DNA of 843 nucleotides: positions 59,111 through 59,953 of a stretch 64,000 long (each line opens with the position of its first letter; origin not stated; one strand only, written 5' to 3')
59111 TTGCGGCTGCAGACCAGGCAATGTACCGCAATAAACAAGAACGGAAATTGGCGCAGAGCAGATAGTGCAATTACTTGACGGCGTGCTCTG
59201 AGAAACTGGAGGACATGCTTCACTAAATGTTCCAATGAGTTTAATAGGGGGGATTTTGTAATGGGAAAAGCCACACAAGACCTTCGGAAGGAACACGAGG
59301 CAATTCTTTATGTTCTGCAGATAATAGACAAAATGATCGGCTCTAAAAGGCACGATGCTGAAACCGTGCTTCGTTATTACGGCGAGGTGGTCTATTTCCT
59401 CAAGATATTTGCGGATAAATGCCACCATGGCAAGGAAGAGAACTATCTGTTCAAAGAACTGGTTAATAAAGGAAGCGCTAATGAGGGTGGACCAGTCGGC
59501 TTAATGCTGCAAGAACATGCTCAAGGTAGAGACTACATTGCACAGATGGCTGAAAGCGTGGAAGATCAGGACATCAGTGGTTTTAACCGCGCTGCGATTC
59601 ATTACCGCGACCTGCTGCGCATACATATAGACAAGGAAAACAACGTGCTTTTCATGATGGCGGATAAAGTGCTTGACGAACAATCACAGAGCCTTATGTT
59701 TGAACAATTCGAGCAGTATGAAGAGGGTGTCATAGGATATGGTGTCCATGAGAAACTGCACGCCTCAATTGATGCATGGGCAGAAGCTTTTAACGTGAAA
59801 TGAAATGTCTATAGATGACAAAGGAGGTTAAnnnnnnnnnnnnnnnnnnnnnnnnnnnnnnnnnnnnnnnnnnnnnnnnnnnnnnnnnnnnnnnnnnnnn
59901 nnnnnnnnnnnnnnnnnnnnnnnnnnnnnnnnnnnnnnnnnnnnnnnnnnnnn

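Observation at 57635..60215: Low-GC islet next to tRNA-Leu carrying a GGDEF cyclase, a hemerythrin and a decayed rubredoxin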

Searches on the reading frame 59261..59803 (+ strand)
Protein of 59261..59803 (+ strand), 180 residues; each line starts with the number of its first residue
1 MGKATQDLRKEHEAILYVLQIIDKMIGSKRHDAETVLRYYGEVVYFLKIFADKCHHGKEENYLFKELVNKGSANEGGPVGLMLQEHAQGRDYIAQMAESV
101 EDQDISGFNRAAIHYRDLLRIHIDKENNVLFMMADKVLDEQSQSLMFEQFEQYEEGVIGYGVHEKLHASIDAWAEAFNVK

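Call 10: search_protein_families(library=pfam, proteins=[window:59261-59803:+], max_evalue=0.1)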
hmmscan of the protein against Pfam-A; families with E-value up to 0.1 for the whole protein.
window:59261-59803:+ (180 aa): 1 family
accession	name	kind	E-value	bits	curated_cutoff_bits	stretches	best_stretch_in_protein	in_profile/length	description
PF01814.28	Hemerythrin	-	8e-18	65.6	25.3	1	5-134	3-127/127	Hemerythrin HHE cation binding domain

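Call 20: find_homologous_proteins(query=window:59261-59803:+, max_evalue=1e-10)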
Query window:59261-59803:+ (180 aa): 2289 proteins with E <= 1e-10 among 2313 candidates; the best 120 are listed.
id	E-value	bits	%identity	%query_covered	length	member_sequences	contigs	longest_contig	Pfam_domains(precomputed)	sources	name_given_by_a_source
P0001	2.7e-110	384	97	100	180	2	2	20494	PF01814.29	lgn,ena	-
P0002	5.6e-100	350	89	100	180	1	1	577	PF01814.29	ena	-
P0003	9.1e-100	350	88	100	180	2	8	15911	PF01814.29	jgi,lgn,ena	jgi:hemerythrin-like domain-containing protein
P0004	1.0e-97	343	87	100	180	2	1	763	PF01814.29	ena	-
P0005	7.2e-92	324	81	100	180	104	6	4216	PF01814.29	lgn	-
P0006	1.3e-91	323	81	100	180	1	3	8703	PF01814.29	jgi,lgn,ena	-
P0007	4.3e-91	321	82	100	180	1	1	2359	PF01814.29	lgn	-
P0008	6.6e-91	321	81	100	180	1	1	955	PF01814.29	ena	-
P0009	7.0e-91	321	82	99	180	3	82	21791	PF01814.29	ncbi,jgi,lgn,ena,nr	ncbi:MAG: hypothetical protein PWR08_1378 [Thermoanaerobacterium sp.]|jgi:hemerythrin-like domain-co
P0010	8.2e-91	320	81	100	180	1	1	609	PF01814.29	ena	-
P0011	9.9e-91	320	81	100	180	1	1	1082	PF01814.29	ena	-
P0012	1.1e-90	320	79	100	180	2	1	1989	PF01814.29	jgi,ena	-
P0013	1.1e-90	320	79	100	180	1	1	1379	PF01814.29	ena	-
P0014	2.3e-90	319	78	100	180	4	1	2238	PF01814.29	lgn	-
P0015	1.0e-89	317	79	100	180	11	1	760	PF01814.29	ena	-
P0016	1.5e-89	316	79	100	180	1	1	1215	PF01814.29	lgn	-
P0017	1.9e-89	316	78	100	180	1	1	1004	PF01814.29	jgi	jgi:hemerythrin-like domain-containing protein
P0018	2.0e-89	316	80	99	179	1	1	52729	PF01814.29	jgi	-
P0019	2.1e-89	316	78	100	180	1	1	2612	PF01814.29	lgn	-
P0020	9.1e-89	314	78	100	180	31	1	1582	PF01814.29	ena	-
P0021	1.9e-88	313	79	98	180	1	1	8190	PF01814.29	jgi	-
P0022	2.5e-88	312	77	99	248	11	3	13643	PF01814.29,PF00301.26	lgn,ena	-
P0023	3.4e-88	312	78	100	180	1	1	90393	PF01814.29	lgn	-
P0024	6.3e-88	311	76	100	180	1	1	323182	PF01814.29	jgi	-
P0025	6.9e-88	311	77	100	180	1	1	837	PF01814.29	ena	-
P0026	8.5e-88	311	76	100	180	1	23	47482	PF01814.29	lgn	-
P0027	1.2e-87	310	78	100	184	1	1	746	PF01814.29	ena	-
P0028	2.0e-87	309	79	99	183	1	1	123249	PF01814.29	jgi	jgi:hemerythrin-like domain-containing protein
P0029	3.6e-87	309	77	100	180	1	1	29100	PF01814.29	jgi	-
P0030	3.8e-87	309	77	100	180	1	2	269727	PF01814.29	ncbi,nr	ncbi:MAG: Hemerythrin HHE cation binding domain protein [Firmicutes bacterium ADurb.Bin193]|nr:MAG: 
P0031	3.9e-87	309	77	100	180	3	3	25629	PF01814.29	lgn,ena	-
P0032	4.8e-87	308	77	99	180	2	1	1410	PF01814.29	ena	-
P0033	9.5e-87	307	75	100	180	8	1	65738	PF01814.29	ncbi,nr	ncbi:MAG TPA: hemerythrin [Clostridiales bacterium]|nr:hemerythrin [Clostridiales bacterium]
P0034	1.1e-86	307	76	100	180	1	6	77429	PF01814.29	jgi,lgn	jgi:hemerythrin-like domain-containing protein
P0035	1.2e-86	307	76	100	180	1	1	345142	PF01814.29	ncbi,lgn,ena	-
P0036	2.5e-86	306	78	100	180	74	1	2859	PF01814.29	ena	-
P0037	3.7e-86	305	77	100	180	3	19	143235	PF01814.29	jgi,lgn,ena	-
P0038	3.7e-86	305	77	99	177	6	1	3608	PF01814.29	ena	-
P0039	3.8e-86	305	77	100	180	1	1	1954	PF01814.29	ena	-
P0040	5.7e-86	305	77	99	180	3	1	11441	PF01814.29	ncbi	-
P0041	6.6e-86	305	77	99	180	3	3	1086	PF01814.29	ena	-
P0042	1.6e-85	303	76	100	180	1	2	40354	PF01814.29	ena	-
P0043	5.9e-85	301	76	98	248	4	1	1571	PF01814.29,PF00301.26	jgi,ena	-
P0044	1.3e-84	300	73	100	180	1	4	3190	PF01814.29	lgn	-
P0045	1.7e-84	300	74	100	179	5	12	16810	PF01814.29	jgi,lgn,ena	jgi:hemerythrin-like domain-containing protein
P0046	2.2e-84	300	74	100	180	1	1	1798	PF01814.29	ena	-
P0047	1.1e-83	297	75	100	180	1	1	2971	PF01814.29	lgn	-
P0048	1.7e-83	297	75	98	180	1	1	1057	PF01814.29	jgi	jgi:hemerythrin-like domain-containing protein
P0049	1.9e-83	297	74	100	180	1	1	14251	PF01814.29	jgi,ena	-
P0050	2.0e-83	296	74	99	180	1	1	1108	PF01814.29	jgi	jgi:hemerythrin-like domain-containing protein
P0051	2.1e-83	296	74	100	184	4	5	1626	PF01814.29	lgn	-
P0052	2.1e-83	296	74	99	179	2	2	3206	PF01814.29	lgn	-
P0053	2.6e-83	296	74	100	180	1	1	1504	PF01814.29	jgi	-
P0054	2.8e-83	296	73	100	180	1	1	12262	PF01814.29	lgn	-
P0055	2.9e-83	296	75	100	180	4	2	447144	PF01814.29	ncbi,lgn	ncbi:MAG: hemerythrin domain-containing protein [Burkholderiales bacterium]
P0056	3.7e-83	296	73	100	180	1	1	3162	PF01814.29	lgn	-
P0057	4.1e-83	295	73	100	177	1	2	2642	PF01814.29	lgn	-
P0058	6.5e-83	295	73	99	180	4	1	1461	PF01814.29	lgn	-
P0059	8.3e-83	294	73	100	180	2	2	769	PF01814.29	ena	-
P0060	9.1e-83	294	73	99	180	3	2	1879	PF01814.29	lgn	-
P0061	1.1e-82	294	74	100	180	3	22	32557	PF01814.29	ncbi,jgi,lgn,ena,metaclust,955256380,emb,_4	jgi:hemerythrin-like domain-containing protein|metaclust:\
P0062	1.2e-82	294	74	100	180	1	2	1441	PF01814.29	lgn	-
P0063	1.3e-82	294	72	99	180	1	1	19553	PF01814.29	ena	-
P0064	1.7e-82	293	72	98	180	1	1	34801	PF01814.29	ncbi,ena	-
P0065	2.4e-82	293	73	100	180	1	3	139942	PF01814.29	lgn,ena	-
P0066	4.1e-82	292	74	100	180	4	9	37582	PF01814.29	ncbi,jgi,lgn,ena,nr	ncbi:MAG: hemerythrin [Peptococcaceae bacterium]|nr:hemerythrin [Peptococcaceae bacterium]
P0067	4.5e-82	292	74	100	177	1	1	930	PF01814.29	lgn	-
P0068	5.3e-82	292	71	100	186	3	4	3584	PF01814.29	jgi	jgi:hemerythrin-like domain-containing protein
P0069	7.3e-82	291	71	100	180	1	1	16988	PF01814.29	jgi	-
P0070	8.3e-82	291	72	100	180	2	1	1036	PF01814.29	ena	-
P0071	8.5e-82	291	73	100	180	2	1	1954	PF01814.29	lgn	-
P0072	8.9e-82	291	75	100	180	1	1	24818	PF01814.29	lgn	-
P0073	1.8e-81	290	73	100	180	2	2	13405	PF01814.29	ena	-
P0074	3.4e-81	289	71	100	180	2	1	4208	PF01814.29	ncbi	-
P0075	5.0e-81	289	72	100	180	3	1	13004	PF01814.29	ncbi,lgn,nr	ncbi:MAG: Hemerythrin HHE cation binding domain protein [Smithella sp. PtaU1.Bin162]|nr:MAG: Hemeryt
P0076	1.2e-80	287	72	100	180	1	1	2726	PF01814.29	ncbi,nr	ncbi:MAG: hemerythrin domain-containing protein [Bacteroidales bacterium]|nr:hemerythrin domain-cont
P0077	1.6e-80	287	72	100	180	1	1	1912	PF01814.29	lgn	-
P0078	2.4e-80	286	70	100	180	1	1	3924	PF01814.29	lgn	-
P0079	1.2e-79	284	72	99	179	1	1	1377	PF01814.29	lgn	-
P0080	1.2e-79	284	72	98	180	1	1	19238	PF01814.29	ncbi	-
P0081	1.7e-79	284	70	99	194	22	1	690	PF01814.29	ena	-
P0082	3.4e-79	283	71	100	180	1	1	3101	PF01814.29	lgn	-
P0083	3.6e-79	283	71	98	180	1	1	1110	PF01814.29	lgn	-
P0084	5.4e-79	282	71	100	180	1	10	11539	PF01814.29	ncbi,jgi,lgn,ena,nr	ncbi:MAG: hemerythrin [Clostridiales bacterium]|nr:hemerythrin [Clostridiales bacterium]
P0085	6.7e-79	282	68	100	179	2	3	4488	PF01814.29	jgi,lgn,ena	-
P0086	7.2e-79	282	70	100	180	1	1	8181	PF01814.29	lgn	-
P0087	1.1e-78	281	69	99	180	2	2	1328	PF01814.29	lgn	-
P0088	1.5e-78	281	70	100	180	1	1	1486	PF01814.29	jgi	jgi:hemerythrin-like domain-containing protein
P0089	1.9e-78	280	69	100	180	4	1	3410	PF01814.29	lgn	-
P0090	2.5e-78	280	70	100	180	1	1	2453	PF01814.29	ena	-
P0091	2.6e-78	280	72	100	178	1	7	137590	PF01814.29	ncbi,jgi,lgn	ncbi:MAG: hemerythrin domain-containing protein [Dehalobacterium sp.]|jgi:hemerythrin-like domain-co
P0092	3.0e-78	280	71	100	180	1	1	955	PF01814.29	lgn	-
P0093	5.3e-78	279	70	99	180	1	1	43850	PF01814.29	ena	-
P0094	7.0e-78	278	73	99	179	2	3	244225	PF01814.29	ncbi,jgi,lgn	ncbi:MAG: hemerythrin domain-containing protein [Christensenellales bacterium]|jgi:hemerythrin-like 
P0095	8.3e-78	278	67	100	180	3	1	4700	PF01814.29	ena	-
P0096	1.2e-77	278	67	100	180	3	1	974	PF01814.29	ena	-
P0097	1.3e-77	278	69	100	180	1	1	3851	PF01814.29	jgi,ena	-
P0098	1.4e-77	277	67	100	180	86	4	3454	PF01814.29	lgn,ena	-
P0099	1.5e-77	277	70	99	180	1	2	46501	PF01814.29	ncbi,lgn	ncbi:MAG: hemerythrin domain-containing protein [Bacillota bacterium]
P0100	1.8e-77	277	69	100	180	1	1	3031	PF01814.29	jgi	-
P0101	1.9e-77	277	71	99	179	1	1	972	PF01814.29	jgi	-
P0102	3.3e-77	276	72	100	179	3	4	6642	PF01814.29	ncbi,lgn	-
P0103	3.4e-77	276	68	100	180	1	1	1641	PF01814.29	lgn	-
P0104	5.4e-77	276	70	99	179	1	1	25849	PF01814.29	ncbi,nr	ncbi:MAG: hemerythrin domain-containing protein [Syntrophomonas sp.]|nr:hemerythrin domain-containin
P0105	6.0e-77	275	67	100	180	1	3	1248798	PF01814.29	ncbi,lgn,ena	-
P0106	6.3e-77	275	69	100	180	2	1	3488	PF01814.29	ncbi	-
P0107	9.3e-77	275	67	100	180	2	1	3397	PF01814.29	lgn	-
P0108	1.0e-76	275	69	99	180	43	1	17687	PF01814.29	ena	-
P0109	1.8e-76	274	69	99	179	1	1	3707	PF01814.29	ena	-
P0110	1.9e-76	274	69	98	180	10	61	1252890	PF01814.29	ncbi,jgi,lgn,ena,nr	ncbi:MAG: hemerythrin domain-containing protein [Syntrophomonadaceae bacterium]|jgi:hemerythrin-like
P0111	2.4e-76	273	70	99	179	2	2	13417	PF01814.29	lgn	-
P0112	2.7e-76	273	67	100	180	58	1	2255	PF01814.29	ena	-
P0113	3.2e-76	273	66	100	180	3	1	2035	PF01814.29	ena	-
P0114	4.2e-76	273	66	100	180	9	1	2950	PF01814.29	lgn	-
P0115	5.1e-76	272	68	99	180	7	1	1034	PF01814.29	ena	-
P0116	5.3e-76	272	67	100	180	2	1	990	PF01814.29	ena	-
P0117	7.1e-76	272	70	98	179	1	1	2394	PF01814.29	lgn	-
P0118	7.7e-76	272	69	99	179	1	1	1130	PF01814.29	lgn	-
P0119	1.4e-75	271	68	98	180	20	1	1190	PF01814.29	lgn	-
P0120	1.7e-75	271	68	100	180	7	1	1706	PF01814.29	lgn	-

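Call 21: find_encoding_contigs(protein=P0001, flank=10000, max_places=4)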
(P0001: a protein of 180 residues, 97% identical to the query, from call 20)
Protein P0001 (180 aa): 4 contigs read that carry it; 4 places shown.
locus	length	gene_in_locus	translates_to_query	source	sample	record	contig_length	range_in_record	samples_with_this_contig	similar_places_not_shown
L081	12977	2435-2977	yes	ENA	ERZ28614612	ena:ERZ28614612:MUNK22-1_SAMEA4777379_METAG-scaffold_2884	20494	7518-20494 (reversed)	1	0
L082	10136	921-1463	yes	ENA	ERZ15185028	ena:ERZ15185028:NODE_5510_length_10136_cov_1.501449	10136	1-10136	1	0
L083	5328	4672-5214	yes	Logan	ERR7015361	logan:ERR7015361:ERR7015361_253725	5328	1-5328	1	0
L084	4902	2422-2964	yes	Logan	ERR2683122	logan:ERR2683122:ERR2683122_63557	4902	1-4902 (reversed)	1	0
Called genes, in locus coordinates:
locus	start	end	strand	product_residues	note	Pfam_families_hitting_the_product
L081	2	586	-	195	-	?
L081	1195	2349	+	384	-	PF00990:GGDEF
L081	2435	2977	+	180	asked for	PF01814:Hemerythrin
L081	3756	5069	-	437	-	PF00149:Metallophos (weak), PF12850:Metallophos_2 (faint)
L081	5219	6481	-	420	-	PF14501:HATPase_c_5 (weak)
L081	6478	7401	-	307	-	PF00072:Response_reg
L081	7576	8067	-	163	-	-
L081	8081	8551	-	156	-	-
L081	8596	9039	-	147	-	-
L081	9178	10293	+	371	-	PF04015:DUF362, PF12838:Fer4_7, PF13187:Fer4_9, PF13237:Fer4_10 (weak), PF14697:Fer4_21, PF25160:LdpA_Fe-S-bd, PF00037:Fer4 (weak), PF12797:Fer4_2 (weak), +6 more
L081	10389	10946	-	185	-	PF04417:DUF501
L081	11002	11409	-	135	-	PF00575:S1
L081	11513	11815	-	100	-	PF04977:DivIC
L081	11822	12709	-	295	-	PF01464:SLT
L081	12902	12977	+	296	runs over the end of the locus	PF00005:ABC_tran, PF13304:AAA_21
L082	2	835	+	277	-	?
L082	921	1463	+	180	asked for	PF01814:Hemerythrin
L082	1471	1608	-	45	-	-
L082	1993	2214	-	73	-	-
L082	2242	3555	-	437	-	PF00149:Metallophos (weak), PF12850:Metallophos_2 (faint)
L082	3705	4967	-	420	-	PF14501:HATPase_c_5 (weak)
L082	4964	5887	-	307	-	PF00072:Response_reg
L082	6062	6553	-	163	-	-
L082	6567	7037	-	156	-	-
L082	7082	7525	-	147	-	-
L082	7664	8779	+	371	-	PF04015:DUF362, PF12838:Fer4_7, PF13187:Fer4_9, PF13237:Fer4_10 (weak), PF14697:Fer4_21, PF25160:LdpA_Fe-S-bd, PF00037:Fer4 (weak), PF12797:Fer4_2 (weak), +6 more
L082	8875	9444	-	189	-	PF04417:DUF501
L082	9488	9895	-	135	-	PF00575:S1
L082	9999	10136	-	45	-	?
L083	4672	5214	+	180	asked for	PF01814:Hemerythrin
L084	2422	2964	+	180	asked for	PF01814:Hemerythrin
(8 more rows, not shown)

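Call 22: find_encoding_contigs(protein=P0003, flank=8000, max_places=5)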
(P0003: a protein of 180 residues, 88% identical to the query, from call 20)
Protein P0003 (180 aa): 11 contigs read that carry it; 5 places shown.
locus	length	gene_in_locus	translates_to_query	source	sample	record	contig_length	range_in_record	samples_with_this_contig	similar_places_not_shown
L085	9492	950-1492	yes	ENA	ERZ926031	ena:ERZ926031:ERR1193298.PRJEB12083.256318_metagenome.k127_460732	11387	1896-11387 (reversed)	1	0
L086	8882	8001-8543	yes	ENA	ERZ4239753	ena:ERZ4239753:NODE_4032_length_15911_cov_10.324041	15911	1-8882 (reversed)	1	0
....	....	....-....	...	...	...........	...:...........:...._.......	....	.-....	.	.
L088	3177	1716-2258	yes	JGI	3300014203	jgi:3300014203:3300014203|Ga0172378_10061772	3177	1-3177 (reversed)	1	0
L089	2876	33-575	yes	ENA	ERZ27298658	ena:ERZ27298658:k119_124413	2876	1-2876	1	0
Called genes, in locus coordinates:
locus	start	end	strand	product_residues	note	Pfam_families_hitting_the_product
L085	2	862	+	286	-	?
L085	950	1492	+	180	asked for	PF01814:Hemerythrin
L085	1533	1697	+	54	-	PF00301:Rubredoxin, PF21349:RUBY_RBDX (faint)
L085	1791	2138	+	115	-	PF07883:Cupin_2 (weak)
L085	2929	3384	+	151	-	PF19848:DUF6323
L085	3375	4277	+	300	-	PF19677:DUF6179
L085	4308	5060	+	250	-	PF04199:Cyclase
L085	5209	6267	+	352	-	-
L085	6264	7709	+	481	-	-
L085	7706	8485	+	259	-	-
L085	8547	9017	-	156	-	PF14879:DUF4489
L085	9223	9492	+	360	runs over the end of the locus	-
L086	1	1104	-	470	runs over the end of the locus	PF06545:AllG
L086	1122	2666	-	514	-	PF27530:HMA_AllF_N, PF02629:CoA_binding (weak), PF13607:Succ_CoA_lig (weak), PF00549:Ligase_CoA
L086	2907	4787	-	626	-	PF06506:PrpR_N, PF00158:Sigma54_activat, PF14532:Sigma54_activ_2, PF01078:Mg_chelatase (faint), PF07728:AAA_5 (weak), PF25601:AAA_lid_14, PF02954:HTH_8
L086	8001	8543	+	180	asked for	PF01814:Hemerythrin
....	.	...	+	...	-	?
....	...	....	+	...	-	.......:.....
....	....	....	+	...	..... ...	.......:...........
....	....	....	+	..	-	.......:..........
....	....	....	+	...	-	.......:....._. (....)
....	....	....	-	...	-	?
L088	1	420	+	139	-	?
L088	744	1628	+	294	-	PF00990:GGDEF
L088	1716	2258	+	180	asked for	PF01814:Hemerythrin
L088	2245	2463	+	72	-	PF00301:Rubredoxin, PF21349:RUBY_RBDX (faint)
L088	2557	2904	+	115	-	PF07883:Cupin_2 (weak)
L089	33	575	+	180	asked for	PF01814:Hemerythrin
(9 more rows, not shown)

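Call 32: find_encoding_contigs(protein=P0009, flank=5000, max_places=4)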
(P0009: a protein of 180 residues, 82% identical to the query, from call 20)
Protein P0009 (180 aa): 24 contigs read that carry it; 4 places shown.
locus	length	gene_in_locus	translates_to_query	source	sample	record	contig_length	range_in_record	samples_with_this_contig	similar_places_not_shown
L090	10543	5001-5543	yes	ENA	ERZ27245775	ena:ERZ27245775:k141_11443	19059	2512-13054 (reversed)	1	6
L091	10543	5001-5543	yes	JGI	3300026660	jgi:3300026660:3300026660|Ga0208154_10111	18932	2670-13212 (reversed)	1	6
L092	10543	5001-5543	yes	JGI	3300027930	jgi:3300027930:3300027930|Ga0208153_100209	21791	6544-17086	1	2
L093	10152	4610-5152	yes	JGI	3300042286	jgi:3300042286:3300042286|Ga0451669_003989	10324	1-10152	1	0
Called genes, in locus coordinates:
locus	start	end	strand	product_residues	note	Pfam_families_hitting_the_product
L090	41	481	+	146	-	PF06695:Sm_multidrug_ex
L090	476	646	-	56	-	-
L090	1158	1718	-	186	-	-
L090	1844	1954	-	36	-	-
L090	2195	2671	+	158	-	PF07690:MFS_1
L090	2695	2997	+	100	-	PF06803:DUF1232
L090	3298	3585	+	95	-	PF01527:HTH_Tnp_1 (weak)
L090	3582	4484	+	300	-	PF13276:HTH_21, PF00665:rve, PF13683:rve_3, PF13333:rve_2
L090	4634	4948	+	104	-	-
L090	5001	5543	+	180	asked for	PF01814:Hemerythrin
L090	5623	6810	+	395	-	PF00753:Lactamase_B, PF19583:ODP, PF12706:Lactamase_B_2, PF00258:Flavodoxin_1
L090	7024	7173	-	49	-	-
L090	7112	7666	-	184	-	PF01610:DDE_Tnp_ISL3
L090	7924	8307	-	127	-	PF00872:Transposase_mut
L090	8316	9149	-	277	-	PF00872:Transposase_mut, PF10551:MULE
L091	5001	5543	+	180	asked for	PF01814:Hemerythrin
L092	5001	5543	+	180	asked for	PF01814:Hemerythrin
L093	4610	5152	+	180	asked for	PF01814:Hemerythrin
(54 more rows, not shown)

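Call 33: find_encoding_contigs(protein=P0110, flank=5000, max_places=3)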
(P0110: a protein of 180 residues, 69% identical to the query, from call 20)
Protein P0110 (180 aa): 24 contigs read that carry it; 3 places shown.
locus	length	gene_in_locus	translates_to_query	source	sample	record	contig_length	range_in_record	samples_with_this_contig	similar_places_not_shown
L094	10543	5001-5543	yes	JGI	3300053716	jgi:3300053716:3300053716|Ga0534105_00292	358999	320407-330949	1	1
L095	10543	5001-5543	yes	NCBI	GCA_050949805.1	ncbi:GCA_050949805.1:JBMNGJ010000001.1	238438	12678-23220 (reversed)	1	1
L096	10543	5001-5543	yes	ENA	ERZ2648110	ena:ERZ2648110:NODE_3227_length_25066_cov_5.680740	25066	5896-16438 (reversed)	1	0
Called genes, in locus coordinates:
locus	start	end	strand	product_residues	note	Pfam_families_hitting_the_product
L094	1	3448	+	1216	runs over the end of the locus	PF26586:Fn3_R-PTP-O (faint), PF13205:Big_5, PF21454:MSP1_barrel (faint), PF01108:Tissue_fac (faint), PF00041:fn3, PF16656:Pur_ac_phosph_N (faint), PF21910:GH85_C (faint), PF00041:fn3, +7 more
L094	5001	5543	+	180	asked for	PF01814:Hemerythrin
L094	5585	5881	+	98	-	-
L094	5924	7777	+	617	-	PF00122:E1-E2_ATPase, PF00702:Hydrolase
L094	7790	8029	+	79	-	PF00403:HMA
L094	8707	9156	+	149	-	-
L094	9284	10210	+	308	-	-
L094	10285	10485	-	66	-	-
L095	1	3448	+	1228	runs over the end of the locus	PF26586:Fn3_R-PTP-O (faint), PF13205:Big_5, PF21454:MSP1_barrel (faint), PF00041:fn3, PF01108:Tissue_fac (faint), PF16656:Pur_ac_phosph_N (faint), PF21910:GH85_C (faint), PF00041:fn3, +7 more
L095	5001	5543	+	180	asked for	PF01814:Hemerythrin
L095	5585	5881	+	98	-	-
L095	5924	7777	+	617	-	PF00122:E1-E2_ATPase, PF00702:Hydrolase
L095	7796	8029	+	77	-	PF00403:HMA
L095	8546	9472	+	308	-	-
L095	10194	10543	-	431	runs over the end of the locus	PF02550:AcetylCoA_hydro, PF13336:AcetylCoA_hyd_C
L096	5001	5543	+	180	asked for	PF01814:Hemerythrin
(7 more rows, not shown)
